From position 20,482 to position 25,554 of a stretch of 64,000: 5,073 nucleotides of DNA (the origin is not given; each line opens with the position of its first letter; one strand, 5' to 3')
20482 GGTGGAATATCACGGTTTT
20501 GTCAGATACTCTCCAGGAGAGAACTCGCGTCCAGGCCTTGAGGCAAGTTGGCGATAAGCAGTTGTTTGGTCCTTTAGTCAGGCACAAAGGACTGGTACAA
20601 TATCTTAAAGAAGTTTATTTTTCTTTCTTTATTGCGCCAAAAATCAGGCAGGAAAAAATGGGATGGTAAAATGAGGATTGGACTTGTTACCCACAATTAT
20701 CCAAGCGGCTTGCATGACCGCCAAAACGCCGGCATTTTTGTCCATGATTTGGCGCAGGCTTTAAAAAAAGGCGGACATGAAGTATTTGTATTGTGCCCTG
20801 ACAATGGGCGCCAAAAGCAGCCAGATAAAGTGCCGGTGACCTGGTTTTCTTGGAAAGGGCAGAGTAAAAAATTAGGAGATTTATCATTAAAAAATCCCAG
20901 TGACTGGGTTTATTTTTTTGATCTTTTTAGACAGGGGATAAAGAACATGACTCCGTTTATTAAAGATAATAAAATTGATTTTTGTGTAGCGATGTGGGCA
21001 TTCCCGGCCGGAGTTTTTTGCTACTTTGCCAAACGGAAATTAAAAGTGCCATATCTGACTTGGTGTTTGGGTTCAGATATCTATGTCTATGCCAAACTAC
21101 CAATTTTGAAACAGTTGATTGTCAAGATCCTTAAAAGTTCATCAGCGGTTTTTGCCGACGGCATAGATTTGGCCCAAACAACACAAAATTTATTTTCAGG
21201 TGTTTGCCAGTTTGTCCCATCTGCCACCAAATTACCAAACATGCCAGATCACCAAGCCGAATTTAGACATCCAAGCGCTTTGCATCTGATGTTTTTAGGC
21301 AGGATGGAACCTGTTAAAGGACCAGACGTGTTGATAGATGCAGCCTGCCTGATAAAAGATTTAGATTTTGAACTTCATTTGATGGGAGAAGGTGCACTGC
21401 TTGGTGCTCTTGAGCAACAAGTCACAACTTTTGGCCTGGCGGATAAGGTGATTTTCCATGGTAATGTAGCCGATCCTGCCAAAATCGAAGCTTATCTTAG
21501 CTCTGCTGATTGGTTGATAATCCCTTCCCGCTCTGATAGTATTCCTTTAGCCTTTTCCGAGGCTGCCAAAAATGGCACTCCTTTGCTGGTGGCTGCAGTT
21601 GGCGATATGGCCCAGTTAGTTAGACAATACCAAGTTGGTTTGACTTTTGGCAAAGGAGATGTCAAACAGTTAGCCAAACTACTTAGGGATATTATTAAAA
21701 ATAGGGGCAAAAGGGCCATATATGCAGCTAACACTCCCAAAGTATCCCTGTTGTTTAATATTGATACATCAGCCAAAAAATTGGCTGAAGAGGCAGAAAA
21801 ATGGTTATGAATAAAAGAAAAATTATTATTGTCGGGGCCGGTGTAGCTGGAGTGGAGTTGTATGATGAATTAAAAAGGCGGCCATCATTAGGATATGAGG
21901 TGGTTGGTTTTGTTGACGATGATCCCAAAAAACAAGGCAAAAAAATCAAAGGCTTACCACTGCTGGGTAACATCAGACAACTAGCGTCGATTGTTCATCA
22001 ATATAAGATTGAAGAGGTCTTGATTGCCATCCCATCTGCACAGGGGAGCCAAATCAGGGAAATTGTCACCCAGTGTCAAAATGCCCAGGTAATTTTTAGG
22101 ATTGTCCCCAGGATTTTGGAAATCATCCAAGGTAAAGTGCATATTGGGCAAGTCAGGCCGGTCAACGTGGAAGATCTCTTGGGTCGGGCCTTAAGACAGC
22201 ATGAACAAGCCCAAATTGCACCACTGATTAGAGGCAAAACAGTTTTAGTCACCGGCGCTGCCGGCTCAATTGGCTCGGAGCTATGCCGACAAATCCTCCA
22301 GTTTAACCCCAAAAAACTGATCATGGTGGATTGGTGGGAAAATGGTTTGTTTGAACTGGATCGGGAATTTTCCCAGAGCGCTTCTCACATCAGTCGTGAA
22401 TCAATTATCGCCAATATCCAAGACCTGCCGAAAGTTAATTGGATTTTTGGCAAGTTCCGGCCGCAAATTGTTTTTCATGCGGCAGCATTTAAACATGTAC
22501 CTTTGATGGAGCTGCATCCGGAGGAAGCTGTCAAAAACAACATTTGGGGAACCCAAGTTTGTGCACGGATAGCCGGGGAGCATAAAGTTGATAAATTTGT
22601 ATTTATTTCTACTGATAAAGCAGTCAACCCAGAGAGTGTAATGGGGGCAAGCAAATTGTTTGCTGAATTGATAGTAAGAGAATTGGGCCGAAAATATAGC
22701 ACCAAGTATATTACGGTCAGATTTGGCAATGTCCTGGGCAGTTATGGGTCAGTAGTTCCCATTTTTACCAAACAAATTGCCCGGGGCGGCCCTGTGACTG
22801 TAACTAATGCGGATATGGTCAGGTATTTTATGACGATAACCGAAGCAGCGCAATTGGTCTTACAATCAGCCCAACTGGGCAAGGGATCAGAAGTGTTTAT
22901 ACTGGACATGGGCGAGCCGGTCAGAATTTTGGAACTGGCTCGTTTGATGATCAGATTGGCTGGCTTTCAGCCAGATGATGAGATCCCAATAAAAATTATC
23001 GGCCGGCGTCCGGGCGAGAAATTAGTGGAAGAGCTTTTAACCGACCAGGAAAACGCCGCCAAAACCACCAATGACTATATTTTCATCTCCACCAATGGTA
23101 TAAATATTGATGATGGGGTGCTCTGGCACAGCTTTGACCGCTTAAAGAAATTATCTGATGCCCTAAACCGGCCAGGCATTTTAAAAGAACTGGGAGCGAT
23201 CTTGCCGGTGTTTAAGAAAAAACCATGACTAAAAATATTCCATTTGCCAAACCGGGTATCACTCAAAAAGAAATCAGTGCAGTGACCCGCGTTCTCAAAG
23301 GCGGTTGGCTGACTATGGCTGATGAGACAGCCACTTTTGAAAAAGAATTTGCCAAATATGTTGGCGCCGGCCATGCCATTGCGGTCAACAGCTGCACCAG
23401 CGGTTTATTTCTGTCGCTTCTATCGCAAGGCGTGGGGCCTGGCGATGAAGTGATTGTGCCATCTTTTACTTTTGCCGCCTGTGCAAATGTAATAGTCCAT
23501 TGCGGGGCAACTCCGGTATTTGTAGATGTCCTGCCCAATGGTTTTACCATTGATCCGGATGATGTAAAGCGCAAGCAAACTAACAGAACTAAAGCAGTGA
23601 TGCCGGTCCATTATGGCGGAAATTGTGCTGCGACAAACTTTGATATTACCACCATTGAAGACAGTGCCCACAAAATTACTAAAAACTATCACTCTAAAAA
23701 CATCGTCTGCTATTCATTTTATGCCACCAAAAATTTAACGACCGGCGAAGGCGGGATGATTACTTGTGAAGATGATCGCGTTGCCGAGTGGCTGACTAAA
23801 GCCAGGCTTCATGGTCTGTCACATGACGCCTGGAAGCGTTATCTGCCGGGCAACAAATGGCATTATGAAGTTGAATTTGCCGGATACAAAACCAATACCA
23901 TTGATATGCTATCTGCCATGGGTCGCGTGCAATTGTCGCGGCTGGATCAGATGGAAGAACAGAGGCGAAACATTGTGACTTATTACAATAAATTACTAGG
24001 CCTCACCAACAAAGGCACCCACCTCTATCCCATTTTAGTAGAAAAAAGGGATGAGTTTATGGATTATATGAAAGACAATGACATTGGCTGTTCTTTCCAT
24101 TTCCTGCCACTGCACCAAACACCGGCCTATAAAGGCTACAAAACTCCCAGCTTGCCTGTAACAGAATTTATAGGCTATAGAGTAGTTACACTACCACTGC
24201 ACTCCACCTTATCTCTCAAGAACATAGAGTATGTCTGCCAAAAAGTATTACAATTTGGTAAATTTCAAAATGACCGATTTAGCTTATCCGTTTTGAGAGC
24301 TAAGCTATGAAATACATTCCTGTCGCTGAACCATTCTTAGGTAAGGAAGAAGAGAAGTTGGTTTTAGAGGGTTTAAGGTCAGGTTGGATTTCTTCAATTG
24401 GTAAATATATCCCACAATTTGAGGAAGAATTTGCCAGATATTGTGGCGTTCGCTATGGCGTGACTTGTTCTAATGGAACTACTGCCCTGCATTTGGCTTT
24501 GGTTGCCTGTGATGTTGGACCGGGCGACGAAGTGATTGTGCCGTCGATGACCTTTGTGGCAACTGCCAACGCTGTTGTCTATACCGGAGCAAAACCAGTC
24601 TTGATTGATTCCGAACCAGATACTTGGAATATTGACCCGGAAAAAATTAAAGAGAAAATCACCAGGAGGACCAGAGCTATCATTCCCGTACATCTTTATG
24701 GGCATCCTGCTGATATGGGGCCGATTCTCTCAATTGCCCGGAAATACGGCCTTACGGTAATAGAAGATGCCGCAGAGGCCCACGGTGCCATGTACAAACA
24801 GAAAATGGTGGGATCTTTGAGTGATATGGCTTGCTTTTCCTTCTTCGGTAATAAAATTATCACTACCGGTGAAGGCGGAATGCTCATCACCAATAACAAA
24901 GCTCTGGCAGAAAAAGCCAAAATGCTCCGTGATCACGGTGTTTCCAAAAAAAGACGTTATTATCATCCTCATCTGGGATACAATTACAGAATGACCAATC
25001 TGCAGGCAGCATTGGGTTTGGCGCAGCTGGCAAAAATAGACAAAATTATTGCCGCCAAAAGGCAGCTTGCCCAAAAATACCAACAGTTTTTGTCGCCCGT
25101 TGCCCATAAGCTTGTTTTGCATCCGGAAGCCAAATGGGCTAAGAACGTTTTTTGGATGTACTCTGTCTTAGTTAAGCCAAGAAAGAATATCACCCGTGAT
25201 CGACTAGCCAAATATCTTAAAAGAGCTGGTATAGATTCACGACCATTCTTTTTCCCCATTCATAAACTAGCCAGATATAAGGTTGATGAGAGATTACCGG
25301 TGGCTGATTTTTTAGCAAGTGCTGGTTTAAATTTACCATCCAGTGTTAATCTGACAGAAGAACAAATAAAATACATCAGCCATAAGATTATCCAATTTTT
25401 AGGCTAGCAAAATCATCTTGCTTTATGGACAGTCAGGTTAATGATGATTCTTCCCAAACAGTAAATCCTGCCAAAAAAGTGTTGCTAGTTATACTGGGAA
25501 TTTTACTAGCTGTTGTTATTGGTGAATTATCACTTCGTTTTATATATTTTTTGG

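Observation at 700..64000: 63-kb glycan-assembly island built around about 13 extracytoplasmic GT-C glycosyltransferases plus lipid-phosphate-sugar synthases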

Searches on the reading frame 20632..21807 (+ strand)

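Call 5: search_protein_families(library=pfam, proteins=[window:20632-21807:+])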
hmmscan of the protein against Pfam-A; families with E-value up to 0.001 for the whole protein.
window:20632-21807:+ (392 aa): 6 families
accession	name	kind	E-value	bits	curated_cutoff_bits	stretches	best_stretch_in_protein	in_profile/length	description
PF00534.26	Glycos_transf_1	-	4.2e-26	91.9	26.4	1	219-370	18-171/172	Glycosyl transferases group 1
PF13692.12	Glyco_trans_1_4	-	2.3e-23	83.5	27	1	218-357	3-142/142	Glycosyl transferases group 1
PF20706.3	GT4-conflict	-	2.8e-12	46.7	26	1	163-333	140-323/385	Family 4 Glycosyltransferase in conflict systems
PF13579.12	Glyco_trans_4_4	-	6.6e-08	33.5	29.7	1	35-147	5-103/158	Glycosyl transferase 4-like domain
PF13477.12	Glyco_trans_4_2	-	1.7e-07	31.9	23.4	1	35-175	11-137/139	Glycosyl transferase 4-like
PF13439.12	Glyco_transf_4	-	5.6e-06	26.9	28.5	1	34-163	5-127/170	Glycosyltransferase Family 4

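Call 88: search_protein_families(library=ncbifam, max_evalue=0.0001, proteins=[window:20632-21807:+])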
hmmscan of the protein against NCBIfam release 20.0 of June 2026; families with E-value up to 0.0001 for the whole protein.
window:20632-21807:+ (392 aa): 20 families
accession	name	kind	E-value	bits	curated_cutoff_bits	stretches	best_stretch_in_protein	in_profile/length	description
NF047684.1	TeichurnBiosyTuaC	equivalog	1.8e-23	83.2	550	1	114-389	108-387/391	teichuronic acid biosynthesis protein TuaC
TIGR03999.1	thiol_BshA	equivalog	5.1e-18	65.2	273.7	1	106-366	76-347/375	N-acetyl-alpha-D-glucosaminyl L-malate synthase BshA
NF041876.1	EPS_EpsE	equivalog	2.6e-16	59.9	400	1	212-384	210-389/389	exopolysaccharide biosynthesis GT4 family glycosyltransferase EpsE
TIGR03088.1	stp2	hypoth_equivalog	4.8e-16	58.8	409.05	1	193-361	173-342/374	TIGR03088 family PEP-CTERM/XrtA system glycosyltransferase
TIGR03449.1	mycothiol_MshA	equivalog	2e-15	56.6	462.5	1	219-386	223-398/406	D-inositol-3-phosphate glycosyltransferase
NF046085.1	XrtY_assoc_Gly1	equivalog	2.5e-14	53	400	1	182-370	173-362/387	XrtY-associated glycosyltransferase XYAG1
NF038229.1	Glyco4_Geo_Pelo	equivalog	9.4e-13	47.9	400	1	106-369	47-313/338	GPMC system family 4 glycosyltransferase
NF038295.1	EPS_HpsP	equivalog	9.1e-12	44.7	550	1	209-369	199-364/388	hormogonium polysaccharide biosynthesis glycosyltransferase HpsP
TIGR04063.1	stp3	hypoth_equivalog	4.4e-11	42.3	442.05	1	219-361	216-364/397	TIGR04063 family PEP-CTERM/XrtA system glycosyltransferase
NF007396.0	PRK09922.1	equivalog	1.1e-08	34.3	385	1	215-359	181-328/361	lipopolysaccharide 1,6-galactosyltransferase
NF038298.1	EPS_HpsO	equivalog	1.1e-08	34.3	575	1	217-359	202-354/388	hormogonium polysaccharide biosynthesis glycosyltransferase HpsO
NF041010.1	glycosy_Agl16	equivalog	8.6e-08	31.4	575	1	218-359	181-320/352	glycosylation protein Agl16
TIGR02095.1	glgA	subfamily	1.6e-07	30.4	328.45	1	218-382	296-468/477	glycogen/starch synthase, ADP-glucose type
TIGR04047.1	MSMEG_0565_glyc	hypoth_equivalog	4.9e-07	29.2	259.85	0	259-383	244-366/373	MSMEG_0565 family glycosyltransferase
NF047880.1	glyco_SdgA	exception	8.1e-07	28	800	1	245-382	346-481/488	serine-aspartate repeat adhesin O-glycosyltransferase SdgA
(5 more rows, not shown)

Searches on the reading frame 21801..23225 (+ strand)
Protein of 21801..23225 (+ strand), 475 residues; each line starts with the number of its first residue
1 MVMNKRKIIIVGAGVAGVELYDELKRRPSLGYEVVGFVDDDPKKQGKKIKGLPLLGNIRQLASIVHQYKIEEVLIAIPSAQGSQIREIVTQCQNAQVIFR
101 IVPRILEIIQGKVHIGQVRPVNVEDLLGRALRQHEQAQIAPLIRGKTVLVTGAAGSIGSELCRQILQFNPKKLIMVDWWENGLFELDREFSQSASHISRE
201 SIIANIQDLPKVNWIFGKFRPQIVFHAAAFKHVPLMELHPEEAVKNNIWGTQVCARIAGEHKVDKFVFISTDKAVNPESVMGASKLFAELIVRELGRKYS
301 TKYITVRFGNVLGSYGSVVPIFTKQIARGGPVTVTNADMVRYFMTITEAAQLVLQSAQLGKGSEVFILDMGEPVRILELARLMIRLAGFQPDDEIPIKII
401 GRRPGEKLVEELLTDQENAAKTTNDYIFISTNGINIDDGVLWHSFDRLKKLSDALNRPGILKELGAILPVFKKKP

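Call 5: search_protein_families(library=pfam, proteins=[window:21801-23225:+])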
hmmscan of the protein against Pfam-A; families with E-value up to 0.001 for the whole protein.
window:21801-23225:+ (475 aa): 10 families
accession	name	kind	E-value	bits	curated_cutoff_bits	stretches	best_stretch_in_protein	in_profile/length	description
PF02719.21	Polysacc_synt_2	-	1e-109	366.7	20.2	1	148-429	1-290/293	Polysaccharide biosynthesis protein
PF01370.27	Epimerase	-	1.2e-24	87.5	20.9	1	148-359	1-227/240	NAD dependent epimerase/dehydratase family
PF13727.12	CoA_binding_3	-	2.5e-20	73.7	25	1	8-103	80-175/175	CoA-binding domain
PF16363.11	GDP_Man_Dehyd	-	4e-16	59.8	27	1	149-383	1-262/332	GDP-mannose 4,6 dehydratase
PF04321.23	RmlD_sub_bind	-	8.5e-15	55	27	1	147-336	2-177/287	RmlD substrate binding domain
PF01073.25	3Beta_HSD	-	7.8e-09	35.4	22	1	149-278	1-123/280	3-beta hydroxysteroid dehydrogenase/isomerase family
PF07993.18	NAD_binding_4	-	2.8e-06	27.1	20.1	0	222-278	90-143/258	Male sterility protein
PF17836.7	PglD_N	-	8.1e-06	26.7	23.4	1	7-78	1-66/78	PglD N-terminal domain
PF02629.25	CoA_binding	-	0.00082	20.5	22.3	0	4-81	2-75/97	CoA binding domain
PF00106.31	adh_short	-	0.00088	19.2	26.6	0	146-193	1-47/195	short chain dehydrogenase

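Call 58: search_protein_families(library=ncbifam, max_evalue=0.00001, proteins=[window:21801-23225:+])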
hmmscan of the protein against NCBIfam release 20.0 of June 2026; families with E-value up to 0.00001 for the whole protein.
window:21801-23225:+ (475 aa): 25 families
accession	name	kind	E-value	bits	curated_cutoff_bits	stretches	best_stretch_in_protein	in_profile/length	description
TIGR03589.1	PseB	equivalog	1.5e-48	165.5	407.75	1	144-423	3-272/324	UDP-N-acetylglucosamine 4,6-dehydratase (inverting)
TIGR04130.1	FnlA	equivalog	7.8e-42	143.4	730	1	143-432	2-285/337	UDP-N-acetylglucosamine 4,6-dehydratase/5-epimerase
TIGR03025.1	EPS_sugtrans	subfamily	5.5e-21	75.3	295.55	1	3-135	123-254/445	exopolysaccharide biosynthesis polyprenyl glycosylphosphotransferase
TIGR03023.1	WcaJ_sugtrans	equivalog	8.7e-21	74.7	410.75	1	3-127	127-251/453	undecaprenyl-phosphate glucose phosphotransferase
TIGR01179.1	galE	equivalog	2.5e-17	62.7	262.3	1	148-314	2-179/332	UDP-glucose 4-epimerase GalE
TIGR01181.1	dTDP_gluc_dehyt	equivalog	5.7e-16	58.5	365.1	1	148-406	2-277/321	dTDP-glucose 4,6-dehydratase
TIGR01214.1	rmlD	equivalog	1.8e-14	53.5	224.05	1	147-319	1-160/285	dTDP-4-dehydrorhamnose reductase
TIGR03022.1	WbaP_sugtrans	subfamily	4.8e-12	45.9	403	1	5-109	125-229/456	undecaprenyl-phosphate galactose phosphotransferase WbaP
NF007518.0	PRK10124.1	equivalog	1.2e-11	44.1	684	1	3-121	142-256/464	undecaprenyl-phosphate glucose phosphotransferase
TIGR03570.1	NeuD_NnaD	subfamily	2.2e-09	37.2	160.8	1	7-115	1-102/202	NeuD/PglB/VioB family sugar acetyltransferase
TIGR04180.1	EDH_00030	hypoth_equivalog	2.8e-09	36.5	475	1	148-423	1-290/297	NAD-dependent 4,6-dehydratase LegB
NF007490.0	PRK10084.1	subfamily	5.2e-09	35.5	649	1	148-258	3-111/361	dTDP-glucose 4,6-dehydratase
NF007582.0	PRK10217.1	equivalog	7.4e-09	35.2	698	1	146-253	2-107/355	dTDP-glucose 4,6-dehydratase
NF003993.0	PRK05472.2-2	equivalog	1.5e-08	34.4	217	1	4-108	82-183/212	redox-sensing transcriptional repressor Rex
NF003995.0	PRK05472.2-4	subfamily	2.6e-08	33.7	126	1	4-116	82-190/213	redox-sensing transcriptional repressor Rex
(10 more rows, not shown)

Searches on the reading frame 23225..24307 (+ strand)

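Call 5: search_protein_families(library=pfam, proteins=[window:23225-24307:+])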
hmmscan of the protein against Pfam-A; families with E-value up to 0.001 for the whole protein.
window:23225-24307:+ (361 aa): 2 families
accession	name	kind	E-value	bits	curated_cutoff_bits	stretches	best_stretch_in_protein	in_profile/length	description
PF01041.23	DegT_DnrJ_EryC1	-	3.9e-92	309.7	19.8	1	12-341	3-359/360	DegT/DnrJ/EryC1/StrS aminotransferase family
PF00155.27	Aminotran_1_2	-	1e-07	31.9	19.7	1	36-125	45-150/361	Aminotransferase class I and II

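Call 58: search_protein_families(library=ncbifam, max_evalue=0.00001, proteins=[window:23225-24307:+])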
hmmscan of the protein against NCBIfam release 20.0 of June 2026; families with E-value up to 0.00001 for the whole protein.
window:23225-24307:+ (361 aa): 13 families
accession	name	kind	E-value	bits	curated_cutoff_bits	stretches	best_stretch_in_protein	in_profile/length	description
NF008658.2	PRK11658.1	equivalog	3.7e-77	259.5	631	1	1-340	1-372/379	UDP-4-amino-4-deoxy-L-arabinose aminotransferase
TIGR03588.1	PseC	equivalog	2.1e-71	240.8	423.5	1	5-342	2-377/380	UDP-4-amino-4,6-dideoxy-N-acetyl-beta-L-altrosamine transaminase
NF008687.0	PRK11706.1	equivalog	5.5e-57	193.2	375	1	5-344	2-373/375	dTDP-4-amino-4,6-dideoxygalactose transaminase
TIGR02379.1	ECA_wecE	subfamily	2.1e-45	155.1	434.85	1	5-344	2-374/376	dTDP-4-amino-4,6-dideoxy-D-glucose transaminase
TIGR04181.1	NHT_00031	hypoth_equivalog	4.5e-44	150.8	420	1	5-324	1-357/359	LegC family aminotransferase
TIGR04427.1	PLP_DesI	equivalog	1.2e-33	116.8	650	1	18-339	36-377/390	dTDP-4-dehydro-6-deoxyglucose aminotransferase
NF011936.0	PRK15407.1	equivalog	7.6e-28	97.4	423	1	4-259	36-328/440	lipopolysaccharide biosynthesis protein RfbH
NF005817.0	PRK07683.1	equivalog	3.9e-09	35.7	575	1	68-148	108-187/387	aminotransferase A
NF009079.0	PRK12414.1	subfamily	1.2e-08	34.4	481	1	44-147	86-187/384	methionine aminotransferase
NF004975.0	PRK06348.1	equivalog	8.2e-08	31.6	549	1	38-146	79-186/384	pyridoxal phosphate-dependent aminotransferase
NF041364.1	GntC_guanitoxin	equivalog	5.7e-07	28.7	415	1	51-126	62-139/356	guanitoxin biosynthesis PLP-dependent (S)-gamma-hydroxy-L-arginine cyclodehydratase GntC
NF005816.0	PRK07682.1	equivalog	5.8e-07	28.5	620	1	67-153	108-194/390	aminotransferase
NF006230.0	PRK08363.1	equivalog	1.6e-06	27.1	534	1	54-147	98-191/398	alanine aminotransferase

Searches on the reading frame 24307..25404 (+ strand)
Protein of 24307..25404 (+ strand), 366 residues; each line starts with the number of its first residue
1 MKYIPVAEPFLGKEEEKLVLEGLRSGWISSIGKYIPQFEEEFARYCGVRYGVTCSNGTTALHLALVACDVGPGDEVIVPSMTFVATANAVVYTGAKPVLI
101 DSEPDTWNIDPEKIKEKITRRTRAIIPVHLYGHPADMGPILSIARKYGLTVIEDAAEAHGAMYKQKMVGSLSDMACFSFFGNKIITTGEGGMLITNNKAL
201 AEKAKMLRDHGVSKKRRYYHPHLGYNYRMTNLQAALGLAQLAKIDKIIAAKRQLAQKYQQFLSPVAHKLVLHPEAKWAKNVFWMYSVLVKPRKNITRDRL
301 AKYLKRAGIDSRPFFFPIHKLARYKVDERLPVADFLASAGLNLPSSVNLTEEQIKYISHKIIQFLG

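Call 6: search_protein_families(library=pfam, proteins=[window:24307-25404:+])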
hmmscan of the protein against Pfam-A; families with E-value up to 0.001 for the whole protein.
window:24307-25404:+ (366 aa): 4 families
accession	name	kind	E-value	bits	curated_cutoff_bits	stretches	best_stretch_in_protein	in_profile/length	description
PF01041.23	DegT_DnrJ_EryC1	-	1.2e-130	436.4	19.8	1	12-361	4-359/360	DegT/DnrJ/EryC1/StrS aminotransferase family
PF00155.27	Aminotran_1_2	-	4.5e-10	39.7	19.7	1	34-125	43-150/361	Aminotransferase class I and II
PF01212.27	Beta_elim_lyase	-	2.9e-07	30.5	27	1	37-266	36-269/288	Beta-eliminating lyase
PF00266.25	Aminotran_5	-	5.5e-06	26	21.5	1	52-309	65-333/371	Aminotransferase class-V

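Call 58: search_protein_families(library=ncbifam, max_evalue=0.00001, proteins=[window:24307-25404:+])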
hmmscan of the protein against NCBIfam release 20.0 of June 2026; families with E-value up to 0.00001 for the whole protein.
window:24307-25404:+ (366 aa): 19 families
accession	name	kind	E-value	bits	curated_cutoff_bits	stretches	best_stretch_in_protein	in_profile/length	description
TIGR04181.1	NHT_00031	hypoth_equivalog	1.5e-114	382.6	420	1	4-346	1-359/359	LegC family aminotransferase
TIGR03588.1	PseC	equivalog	7.9e-95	318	423.5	1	4-364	2-379/380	UDP-4-amino-4,6-dideoxy-N-acetyl-beta-L-altrosamine transaminase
NF008687.0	PRK11706.1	equivalog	1e-74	251.6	375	1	4-364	2-373/375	dTDP-4-amino-4,6-dideoxygalactose transaminase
NF008658.2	PRK11658.1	equivalog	3.3e-73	246.5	631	1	2-345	3-357/379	UDP-4-amino-4-deoxy-L-arabinose aminotransferase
TIGR04427.1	PLP_DesI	equivalog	2.1e-64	218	650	1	23-359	42-377/390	dTDP-4-dehydro-6-deoxyglucose aminotransferase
TIGR02379.1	ECA_wecE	subfamily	1.2e-63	215.2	434.85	1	4-363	2-373/376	dTDP-4-amino-4,6-dideoxy-D-glucose transaminase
NF011936.0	PRK15407.1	equivalog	2.3e-62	211.2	423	2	3-211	36-251/440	lipopolysaccharide biosynthesis protein RfbH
NF041364.1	GntC_guanitoxin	equivalog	4.1e-10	39.1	415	1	57-155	68-174/356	guanitoxin biosynthesis PLP-dependent (S)-gamma-hydroxy-L-arginine cyclodehydratase GntC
NF004770.0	PRK06108.1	subfamily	9.1e-10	37.9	422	1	50-174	99-229/396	pyridoxal phosphate-dependent aminotransferase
NF005816.0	PRK07682.1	equivalog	4.3e-09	35.5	620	1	57-158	99-206/390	aminotransferase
NF006569.0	PRK09082.1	subfamily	2e-08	33.7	420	1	47-126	89-168/386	methionine aminotransferase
NF004975.0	PRK06348.1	equivalog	8.9e-08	31.5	549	1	59-153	100-200/384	pyridoxal phosphate-dependent aminotransferase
NF006488.0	PRK08912.1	equivalog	9.8e-08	31.3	498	1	54-126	93-164/387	aminotransferase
NF006230.0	PRK08363.1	equivalog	5.5e-07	28.7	534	1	58-155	103-206/398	alanine aminotransferase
NF004621.0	PRK05957.1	equivalog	1.7e-06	27.1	498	1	63-128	103-167/389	pyridoxal phosphate-dependent aminotransferase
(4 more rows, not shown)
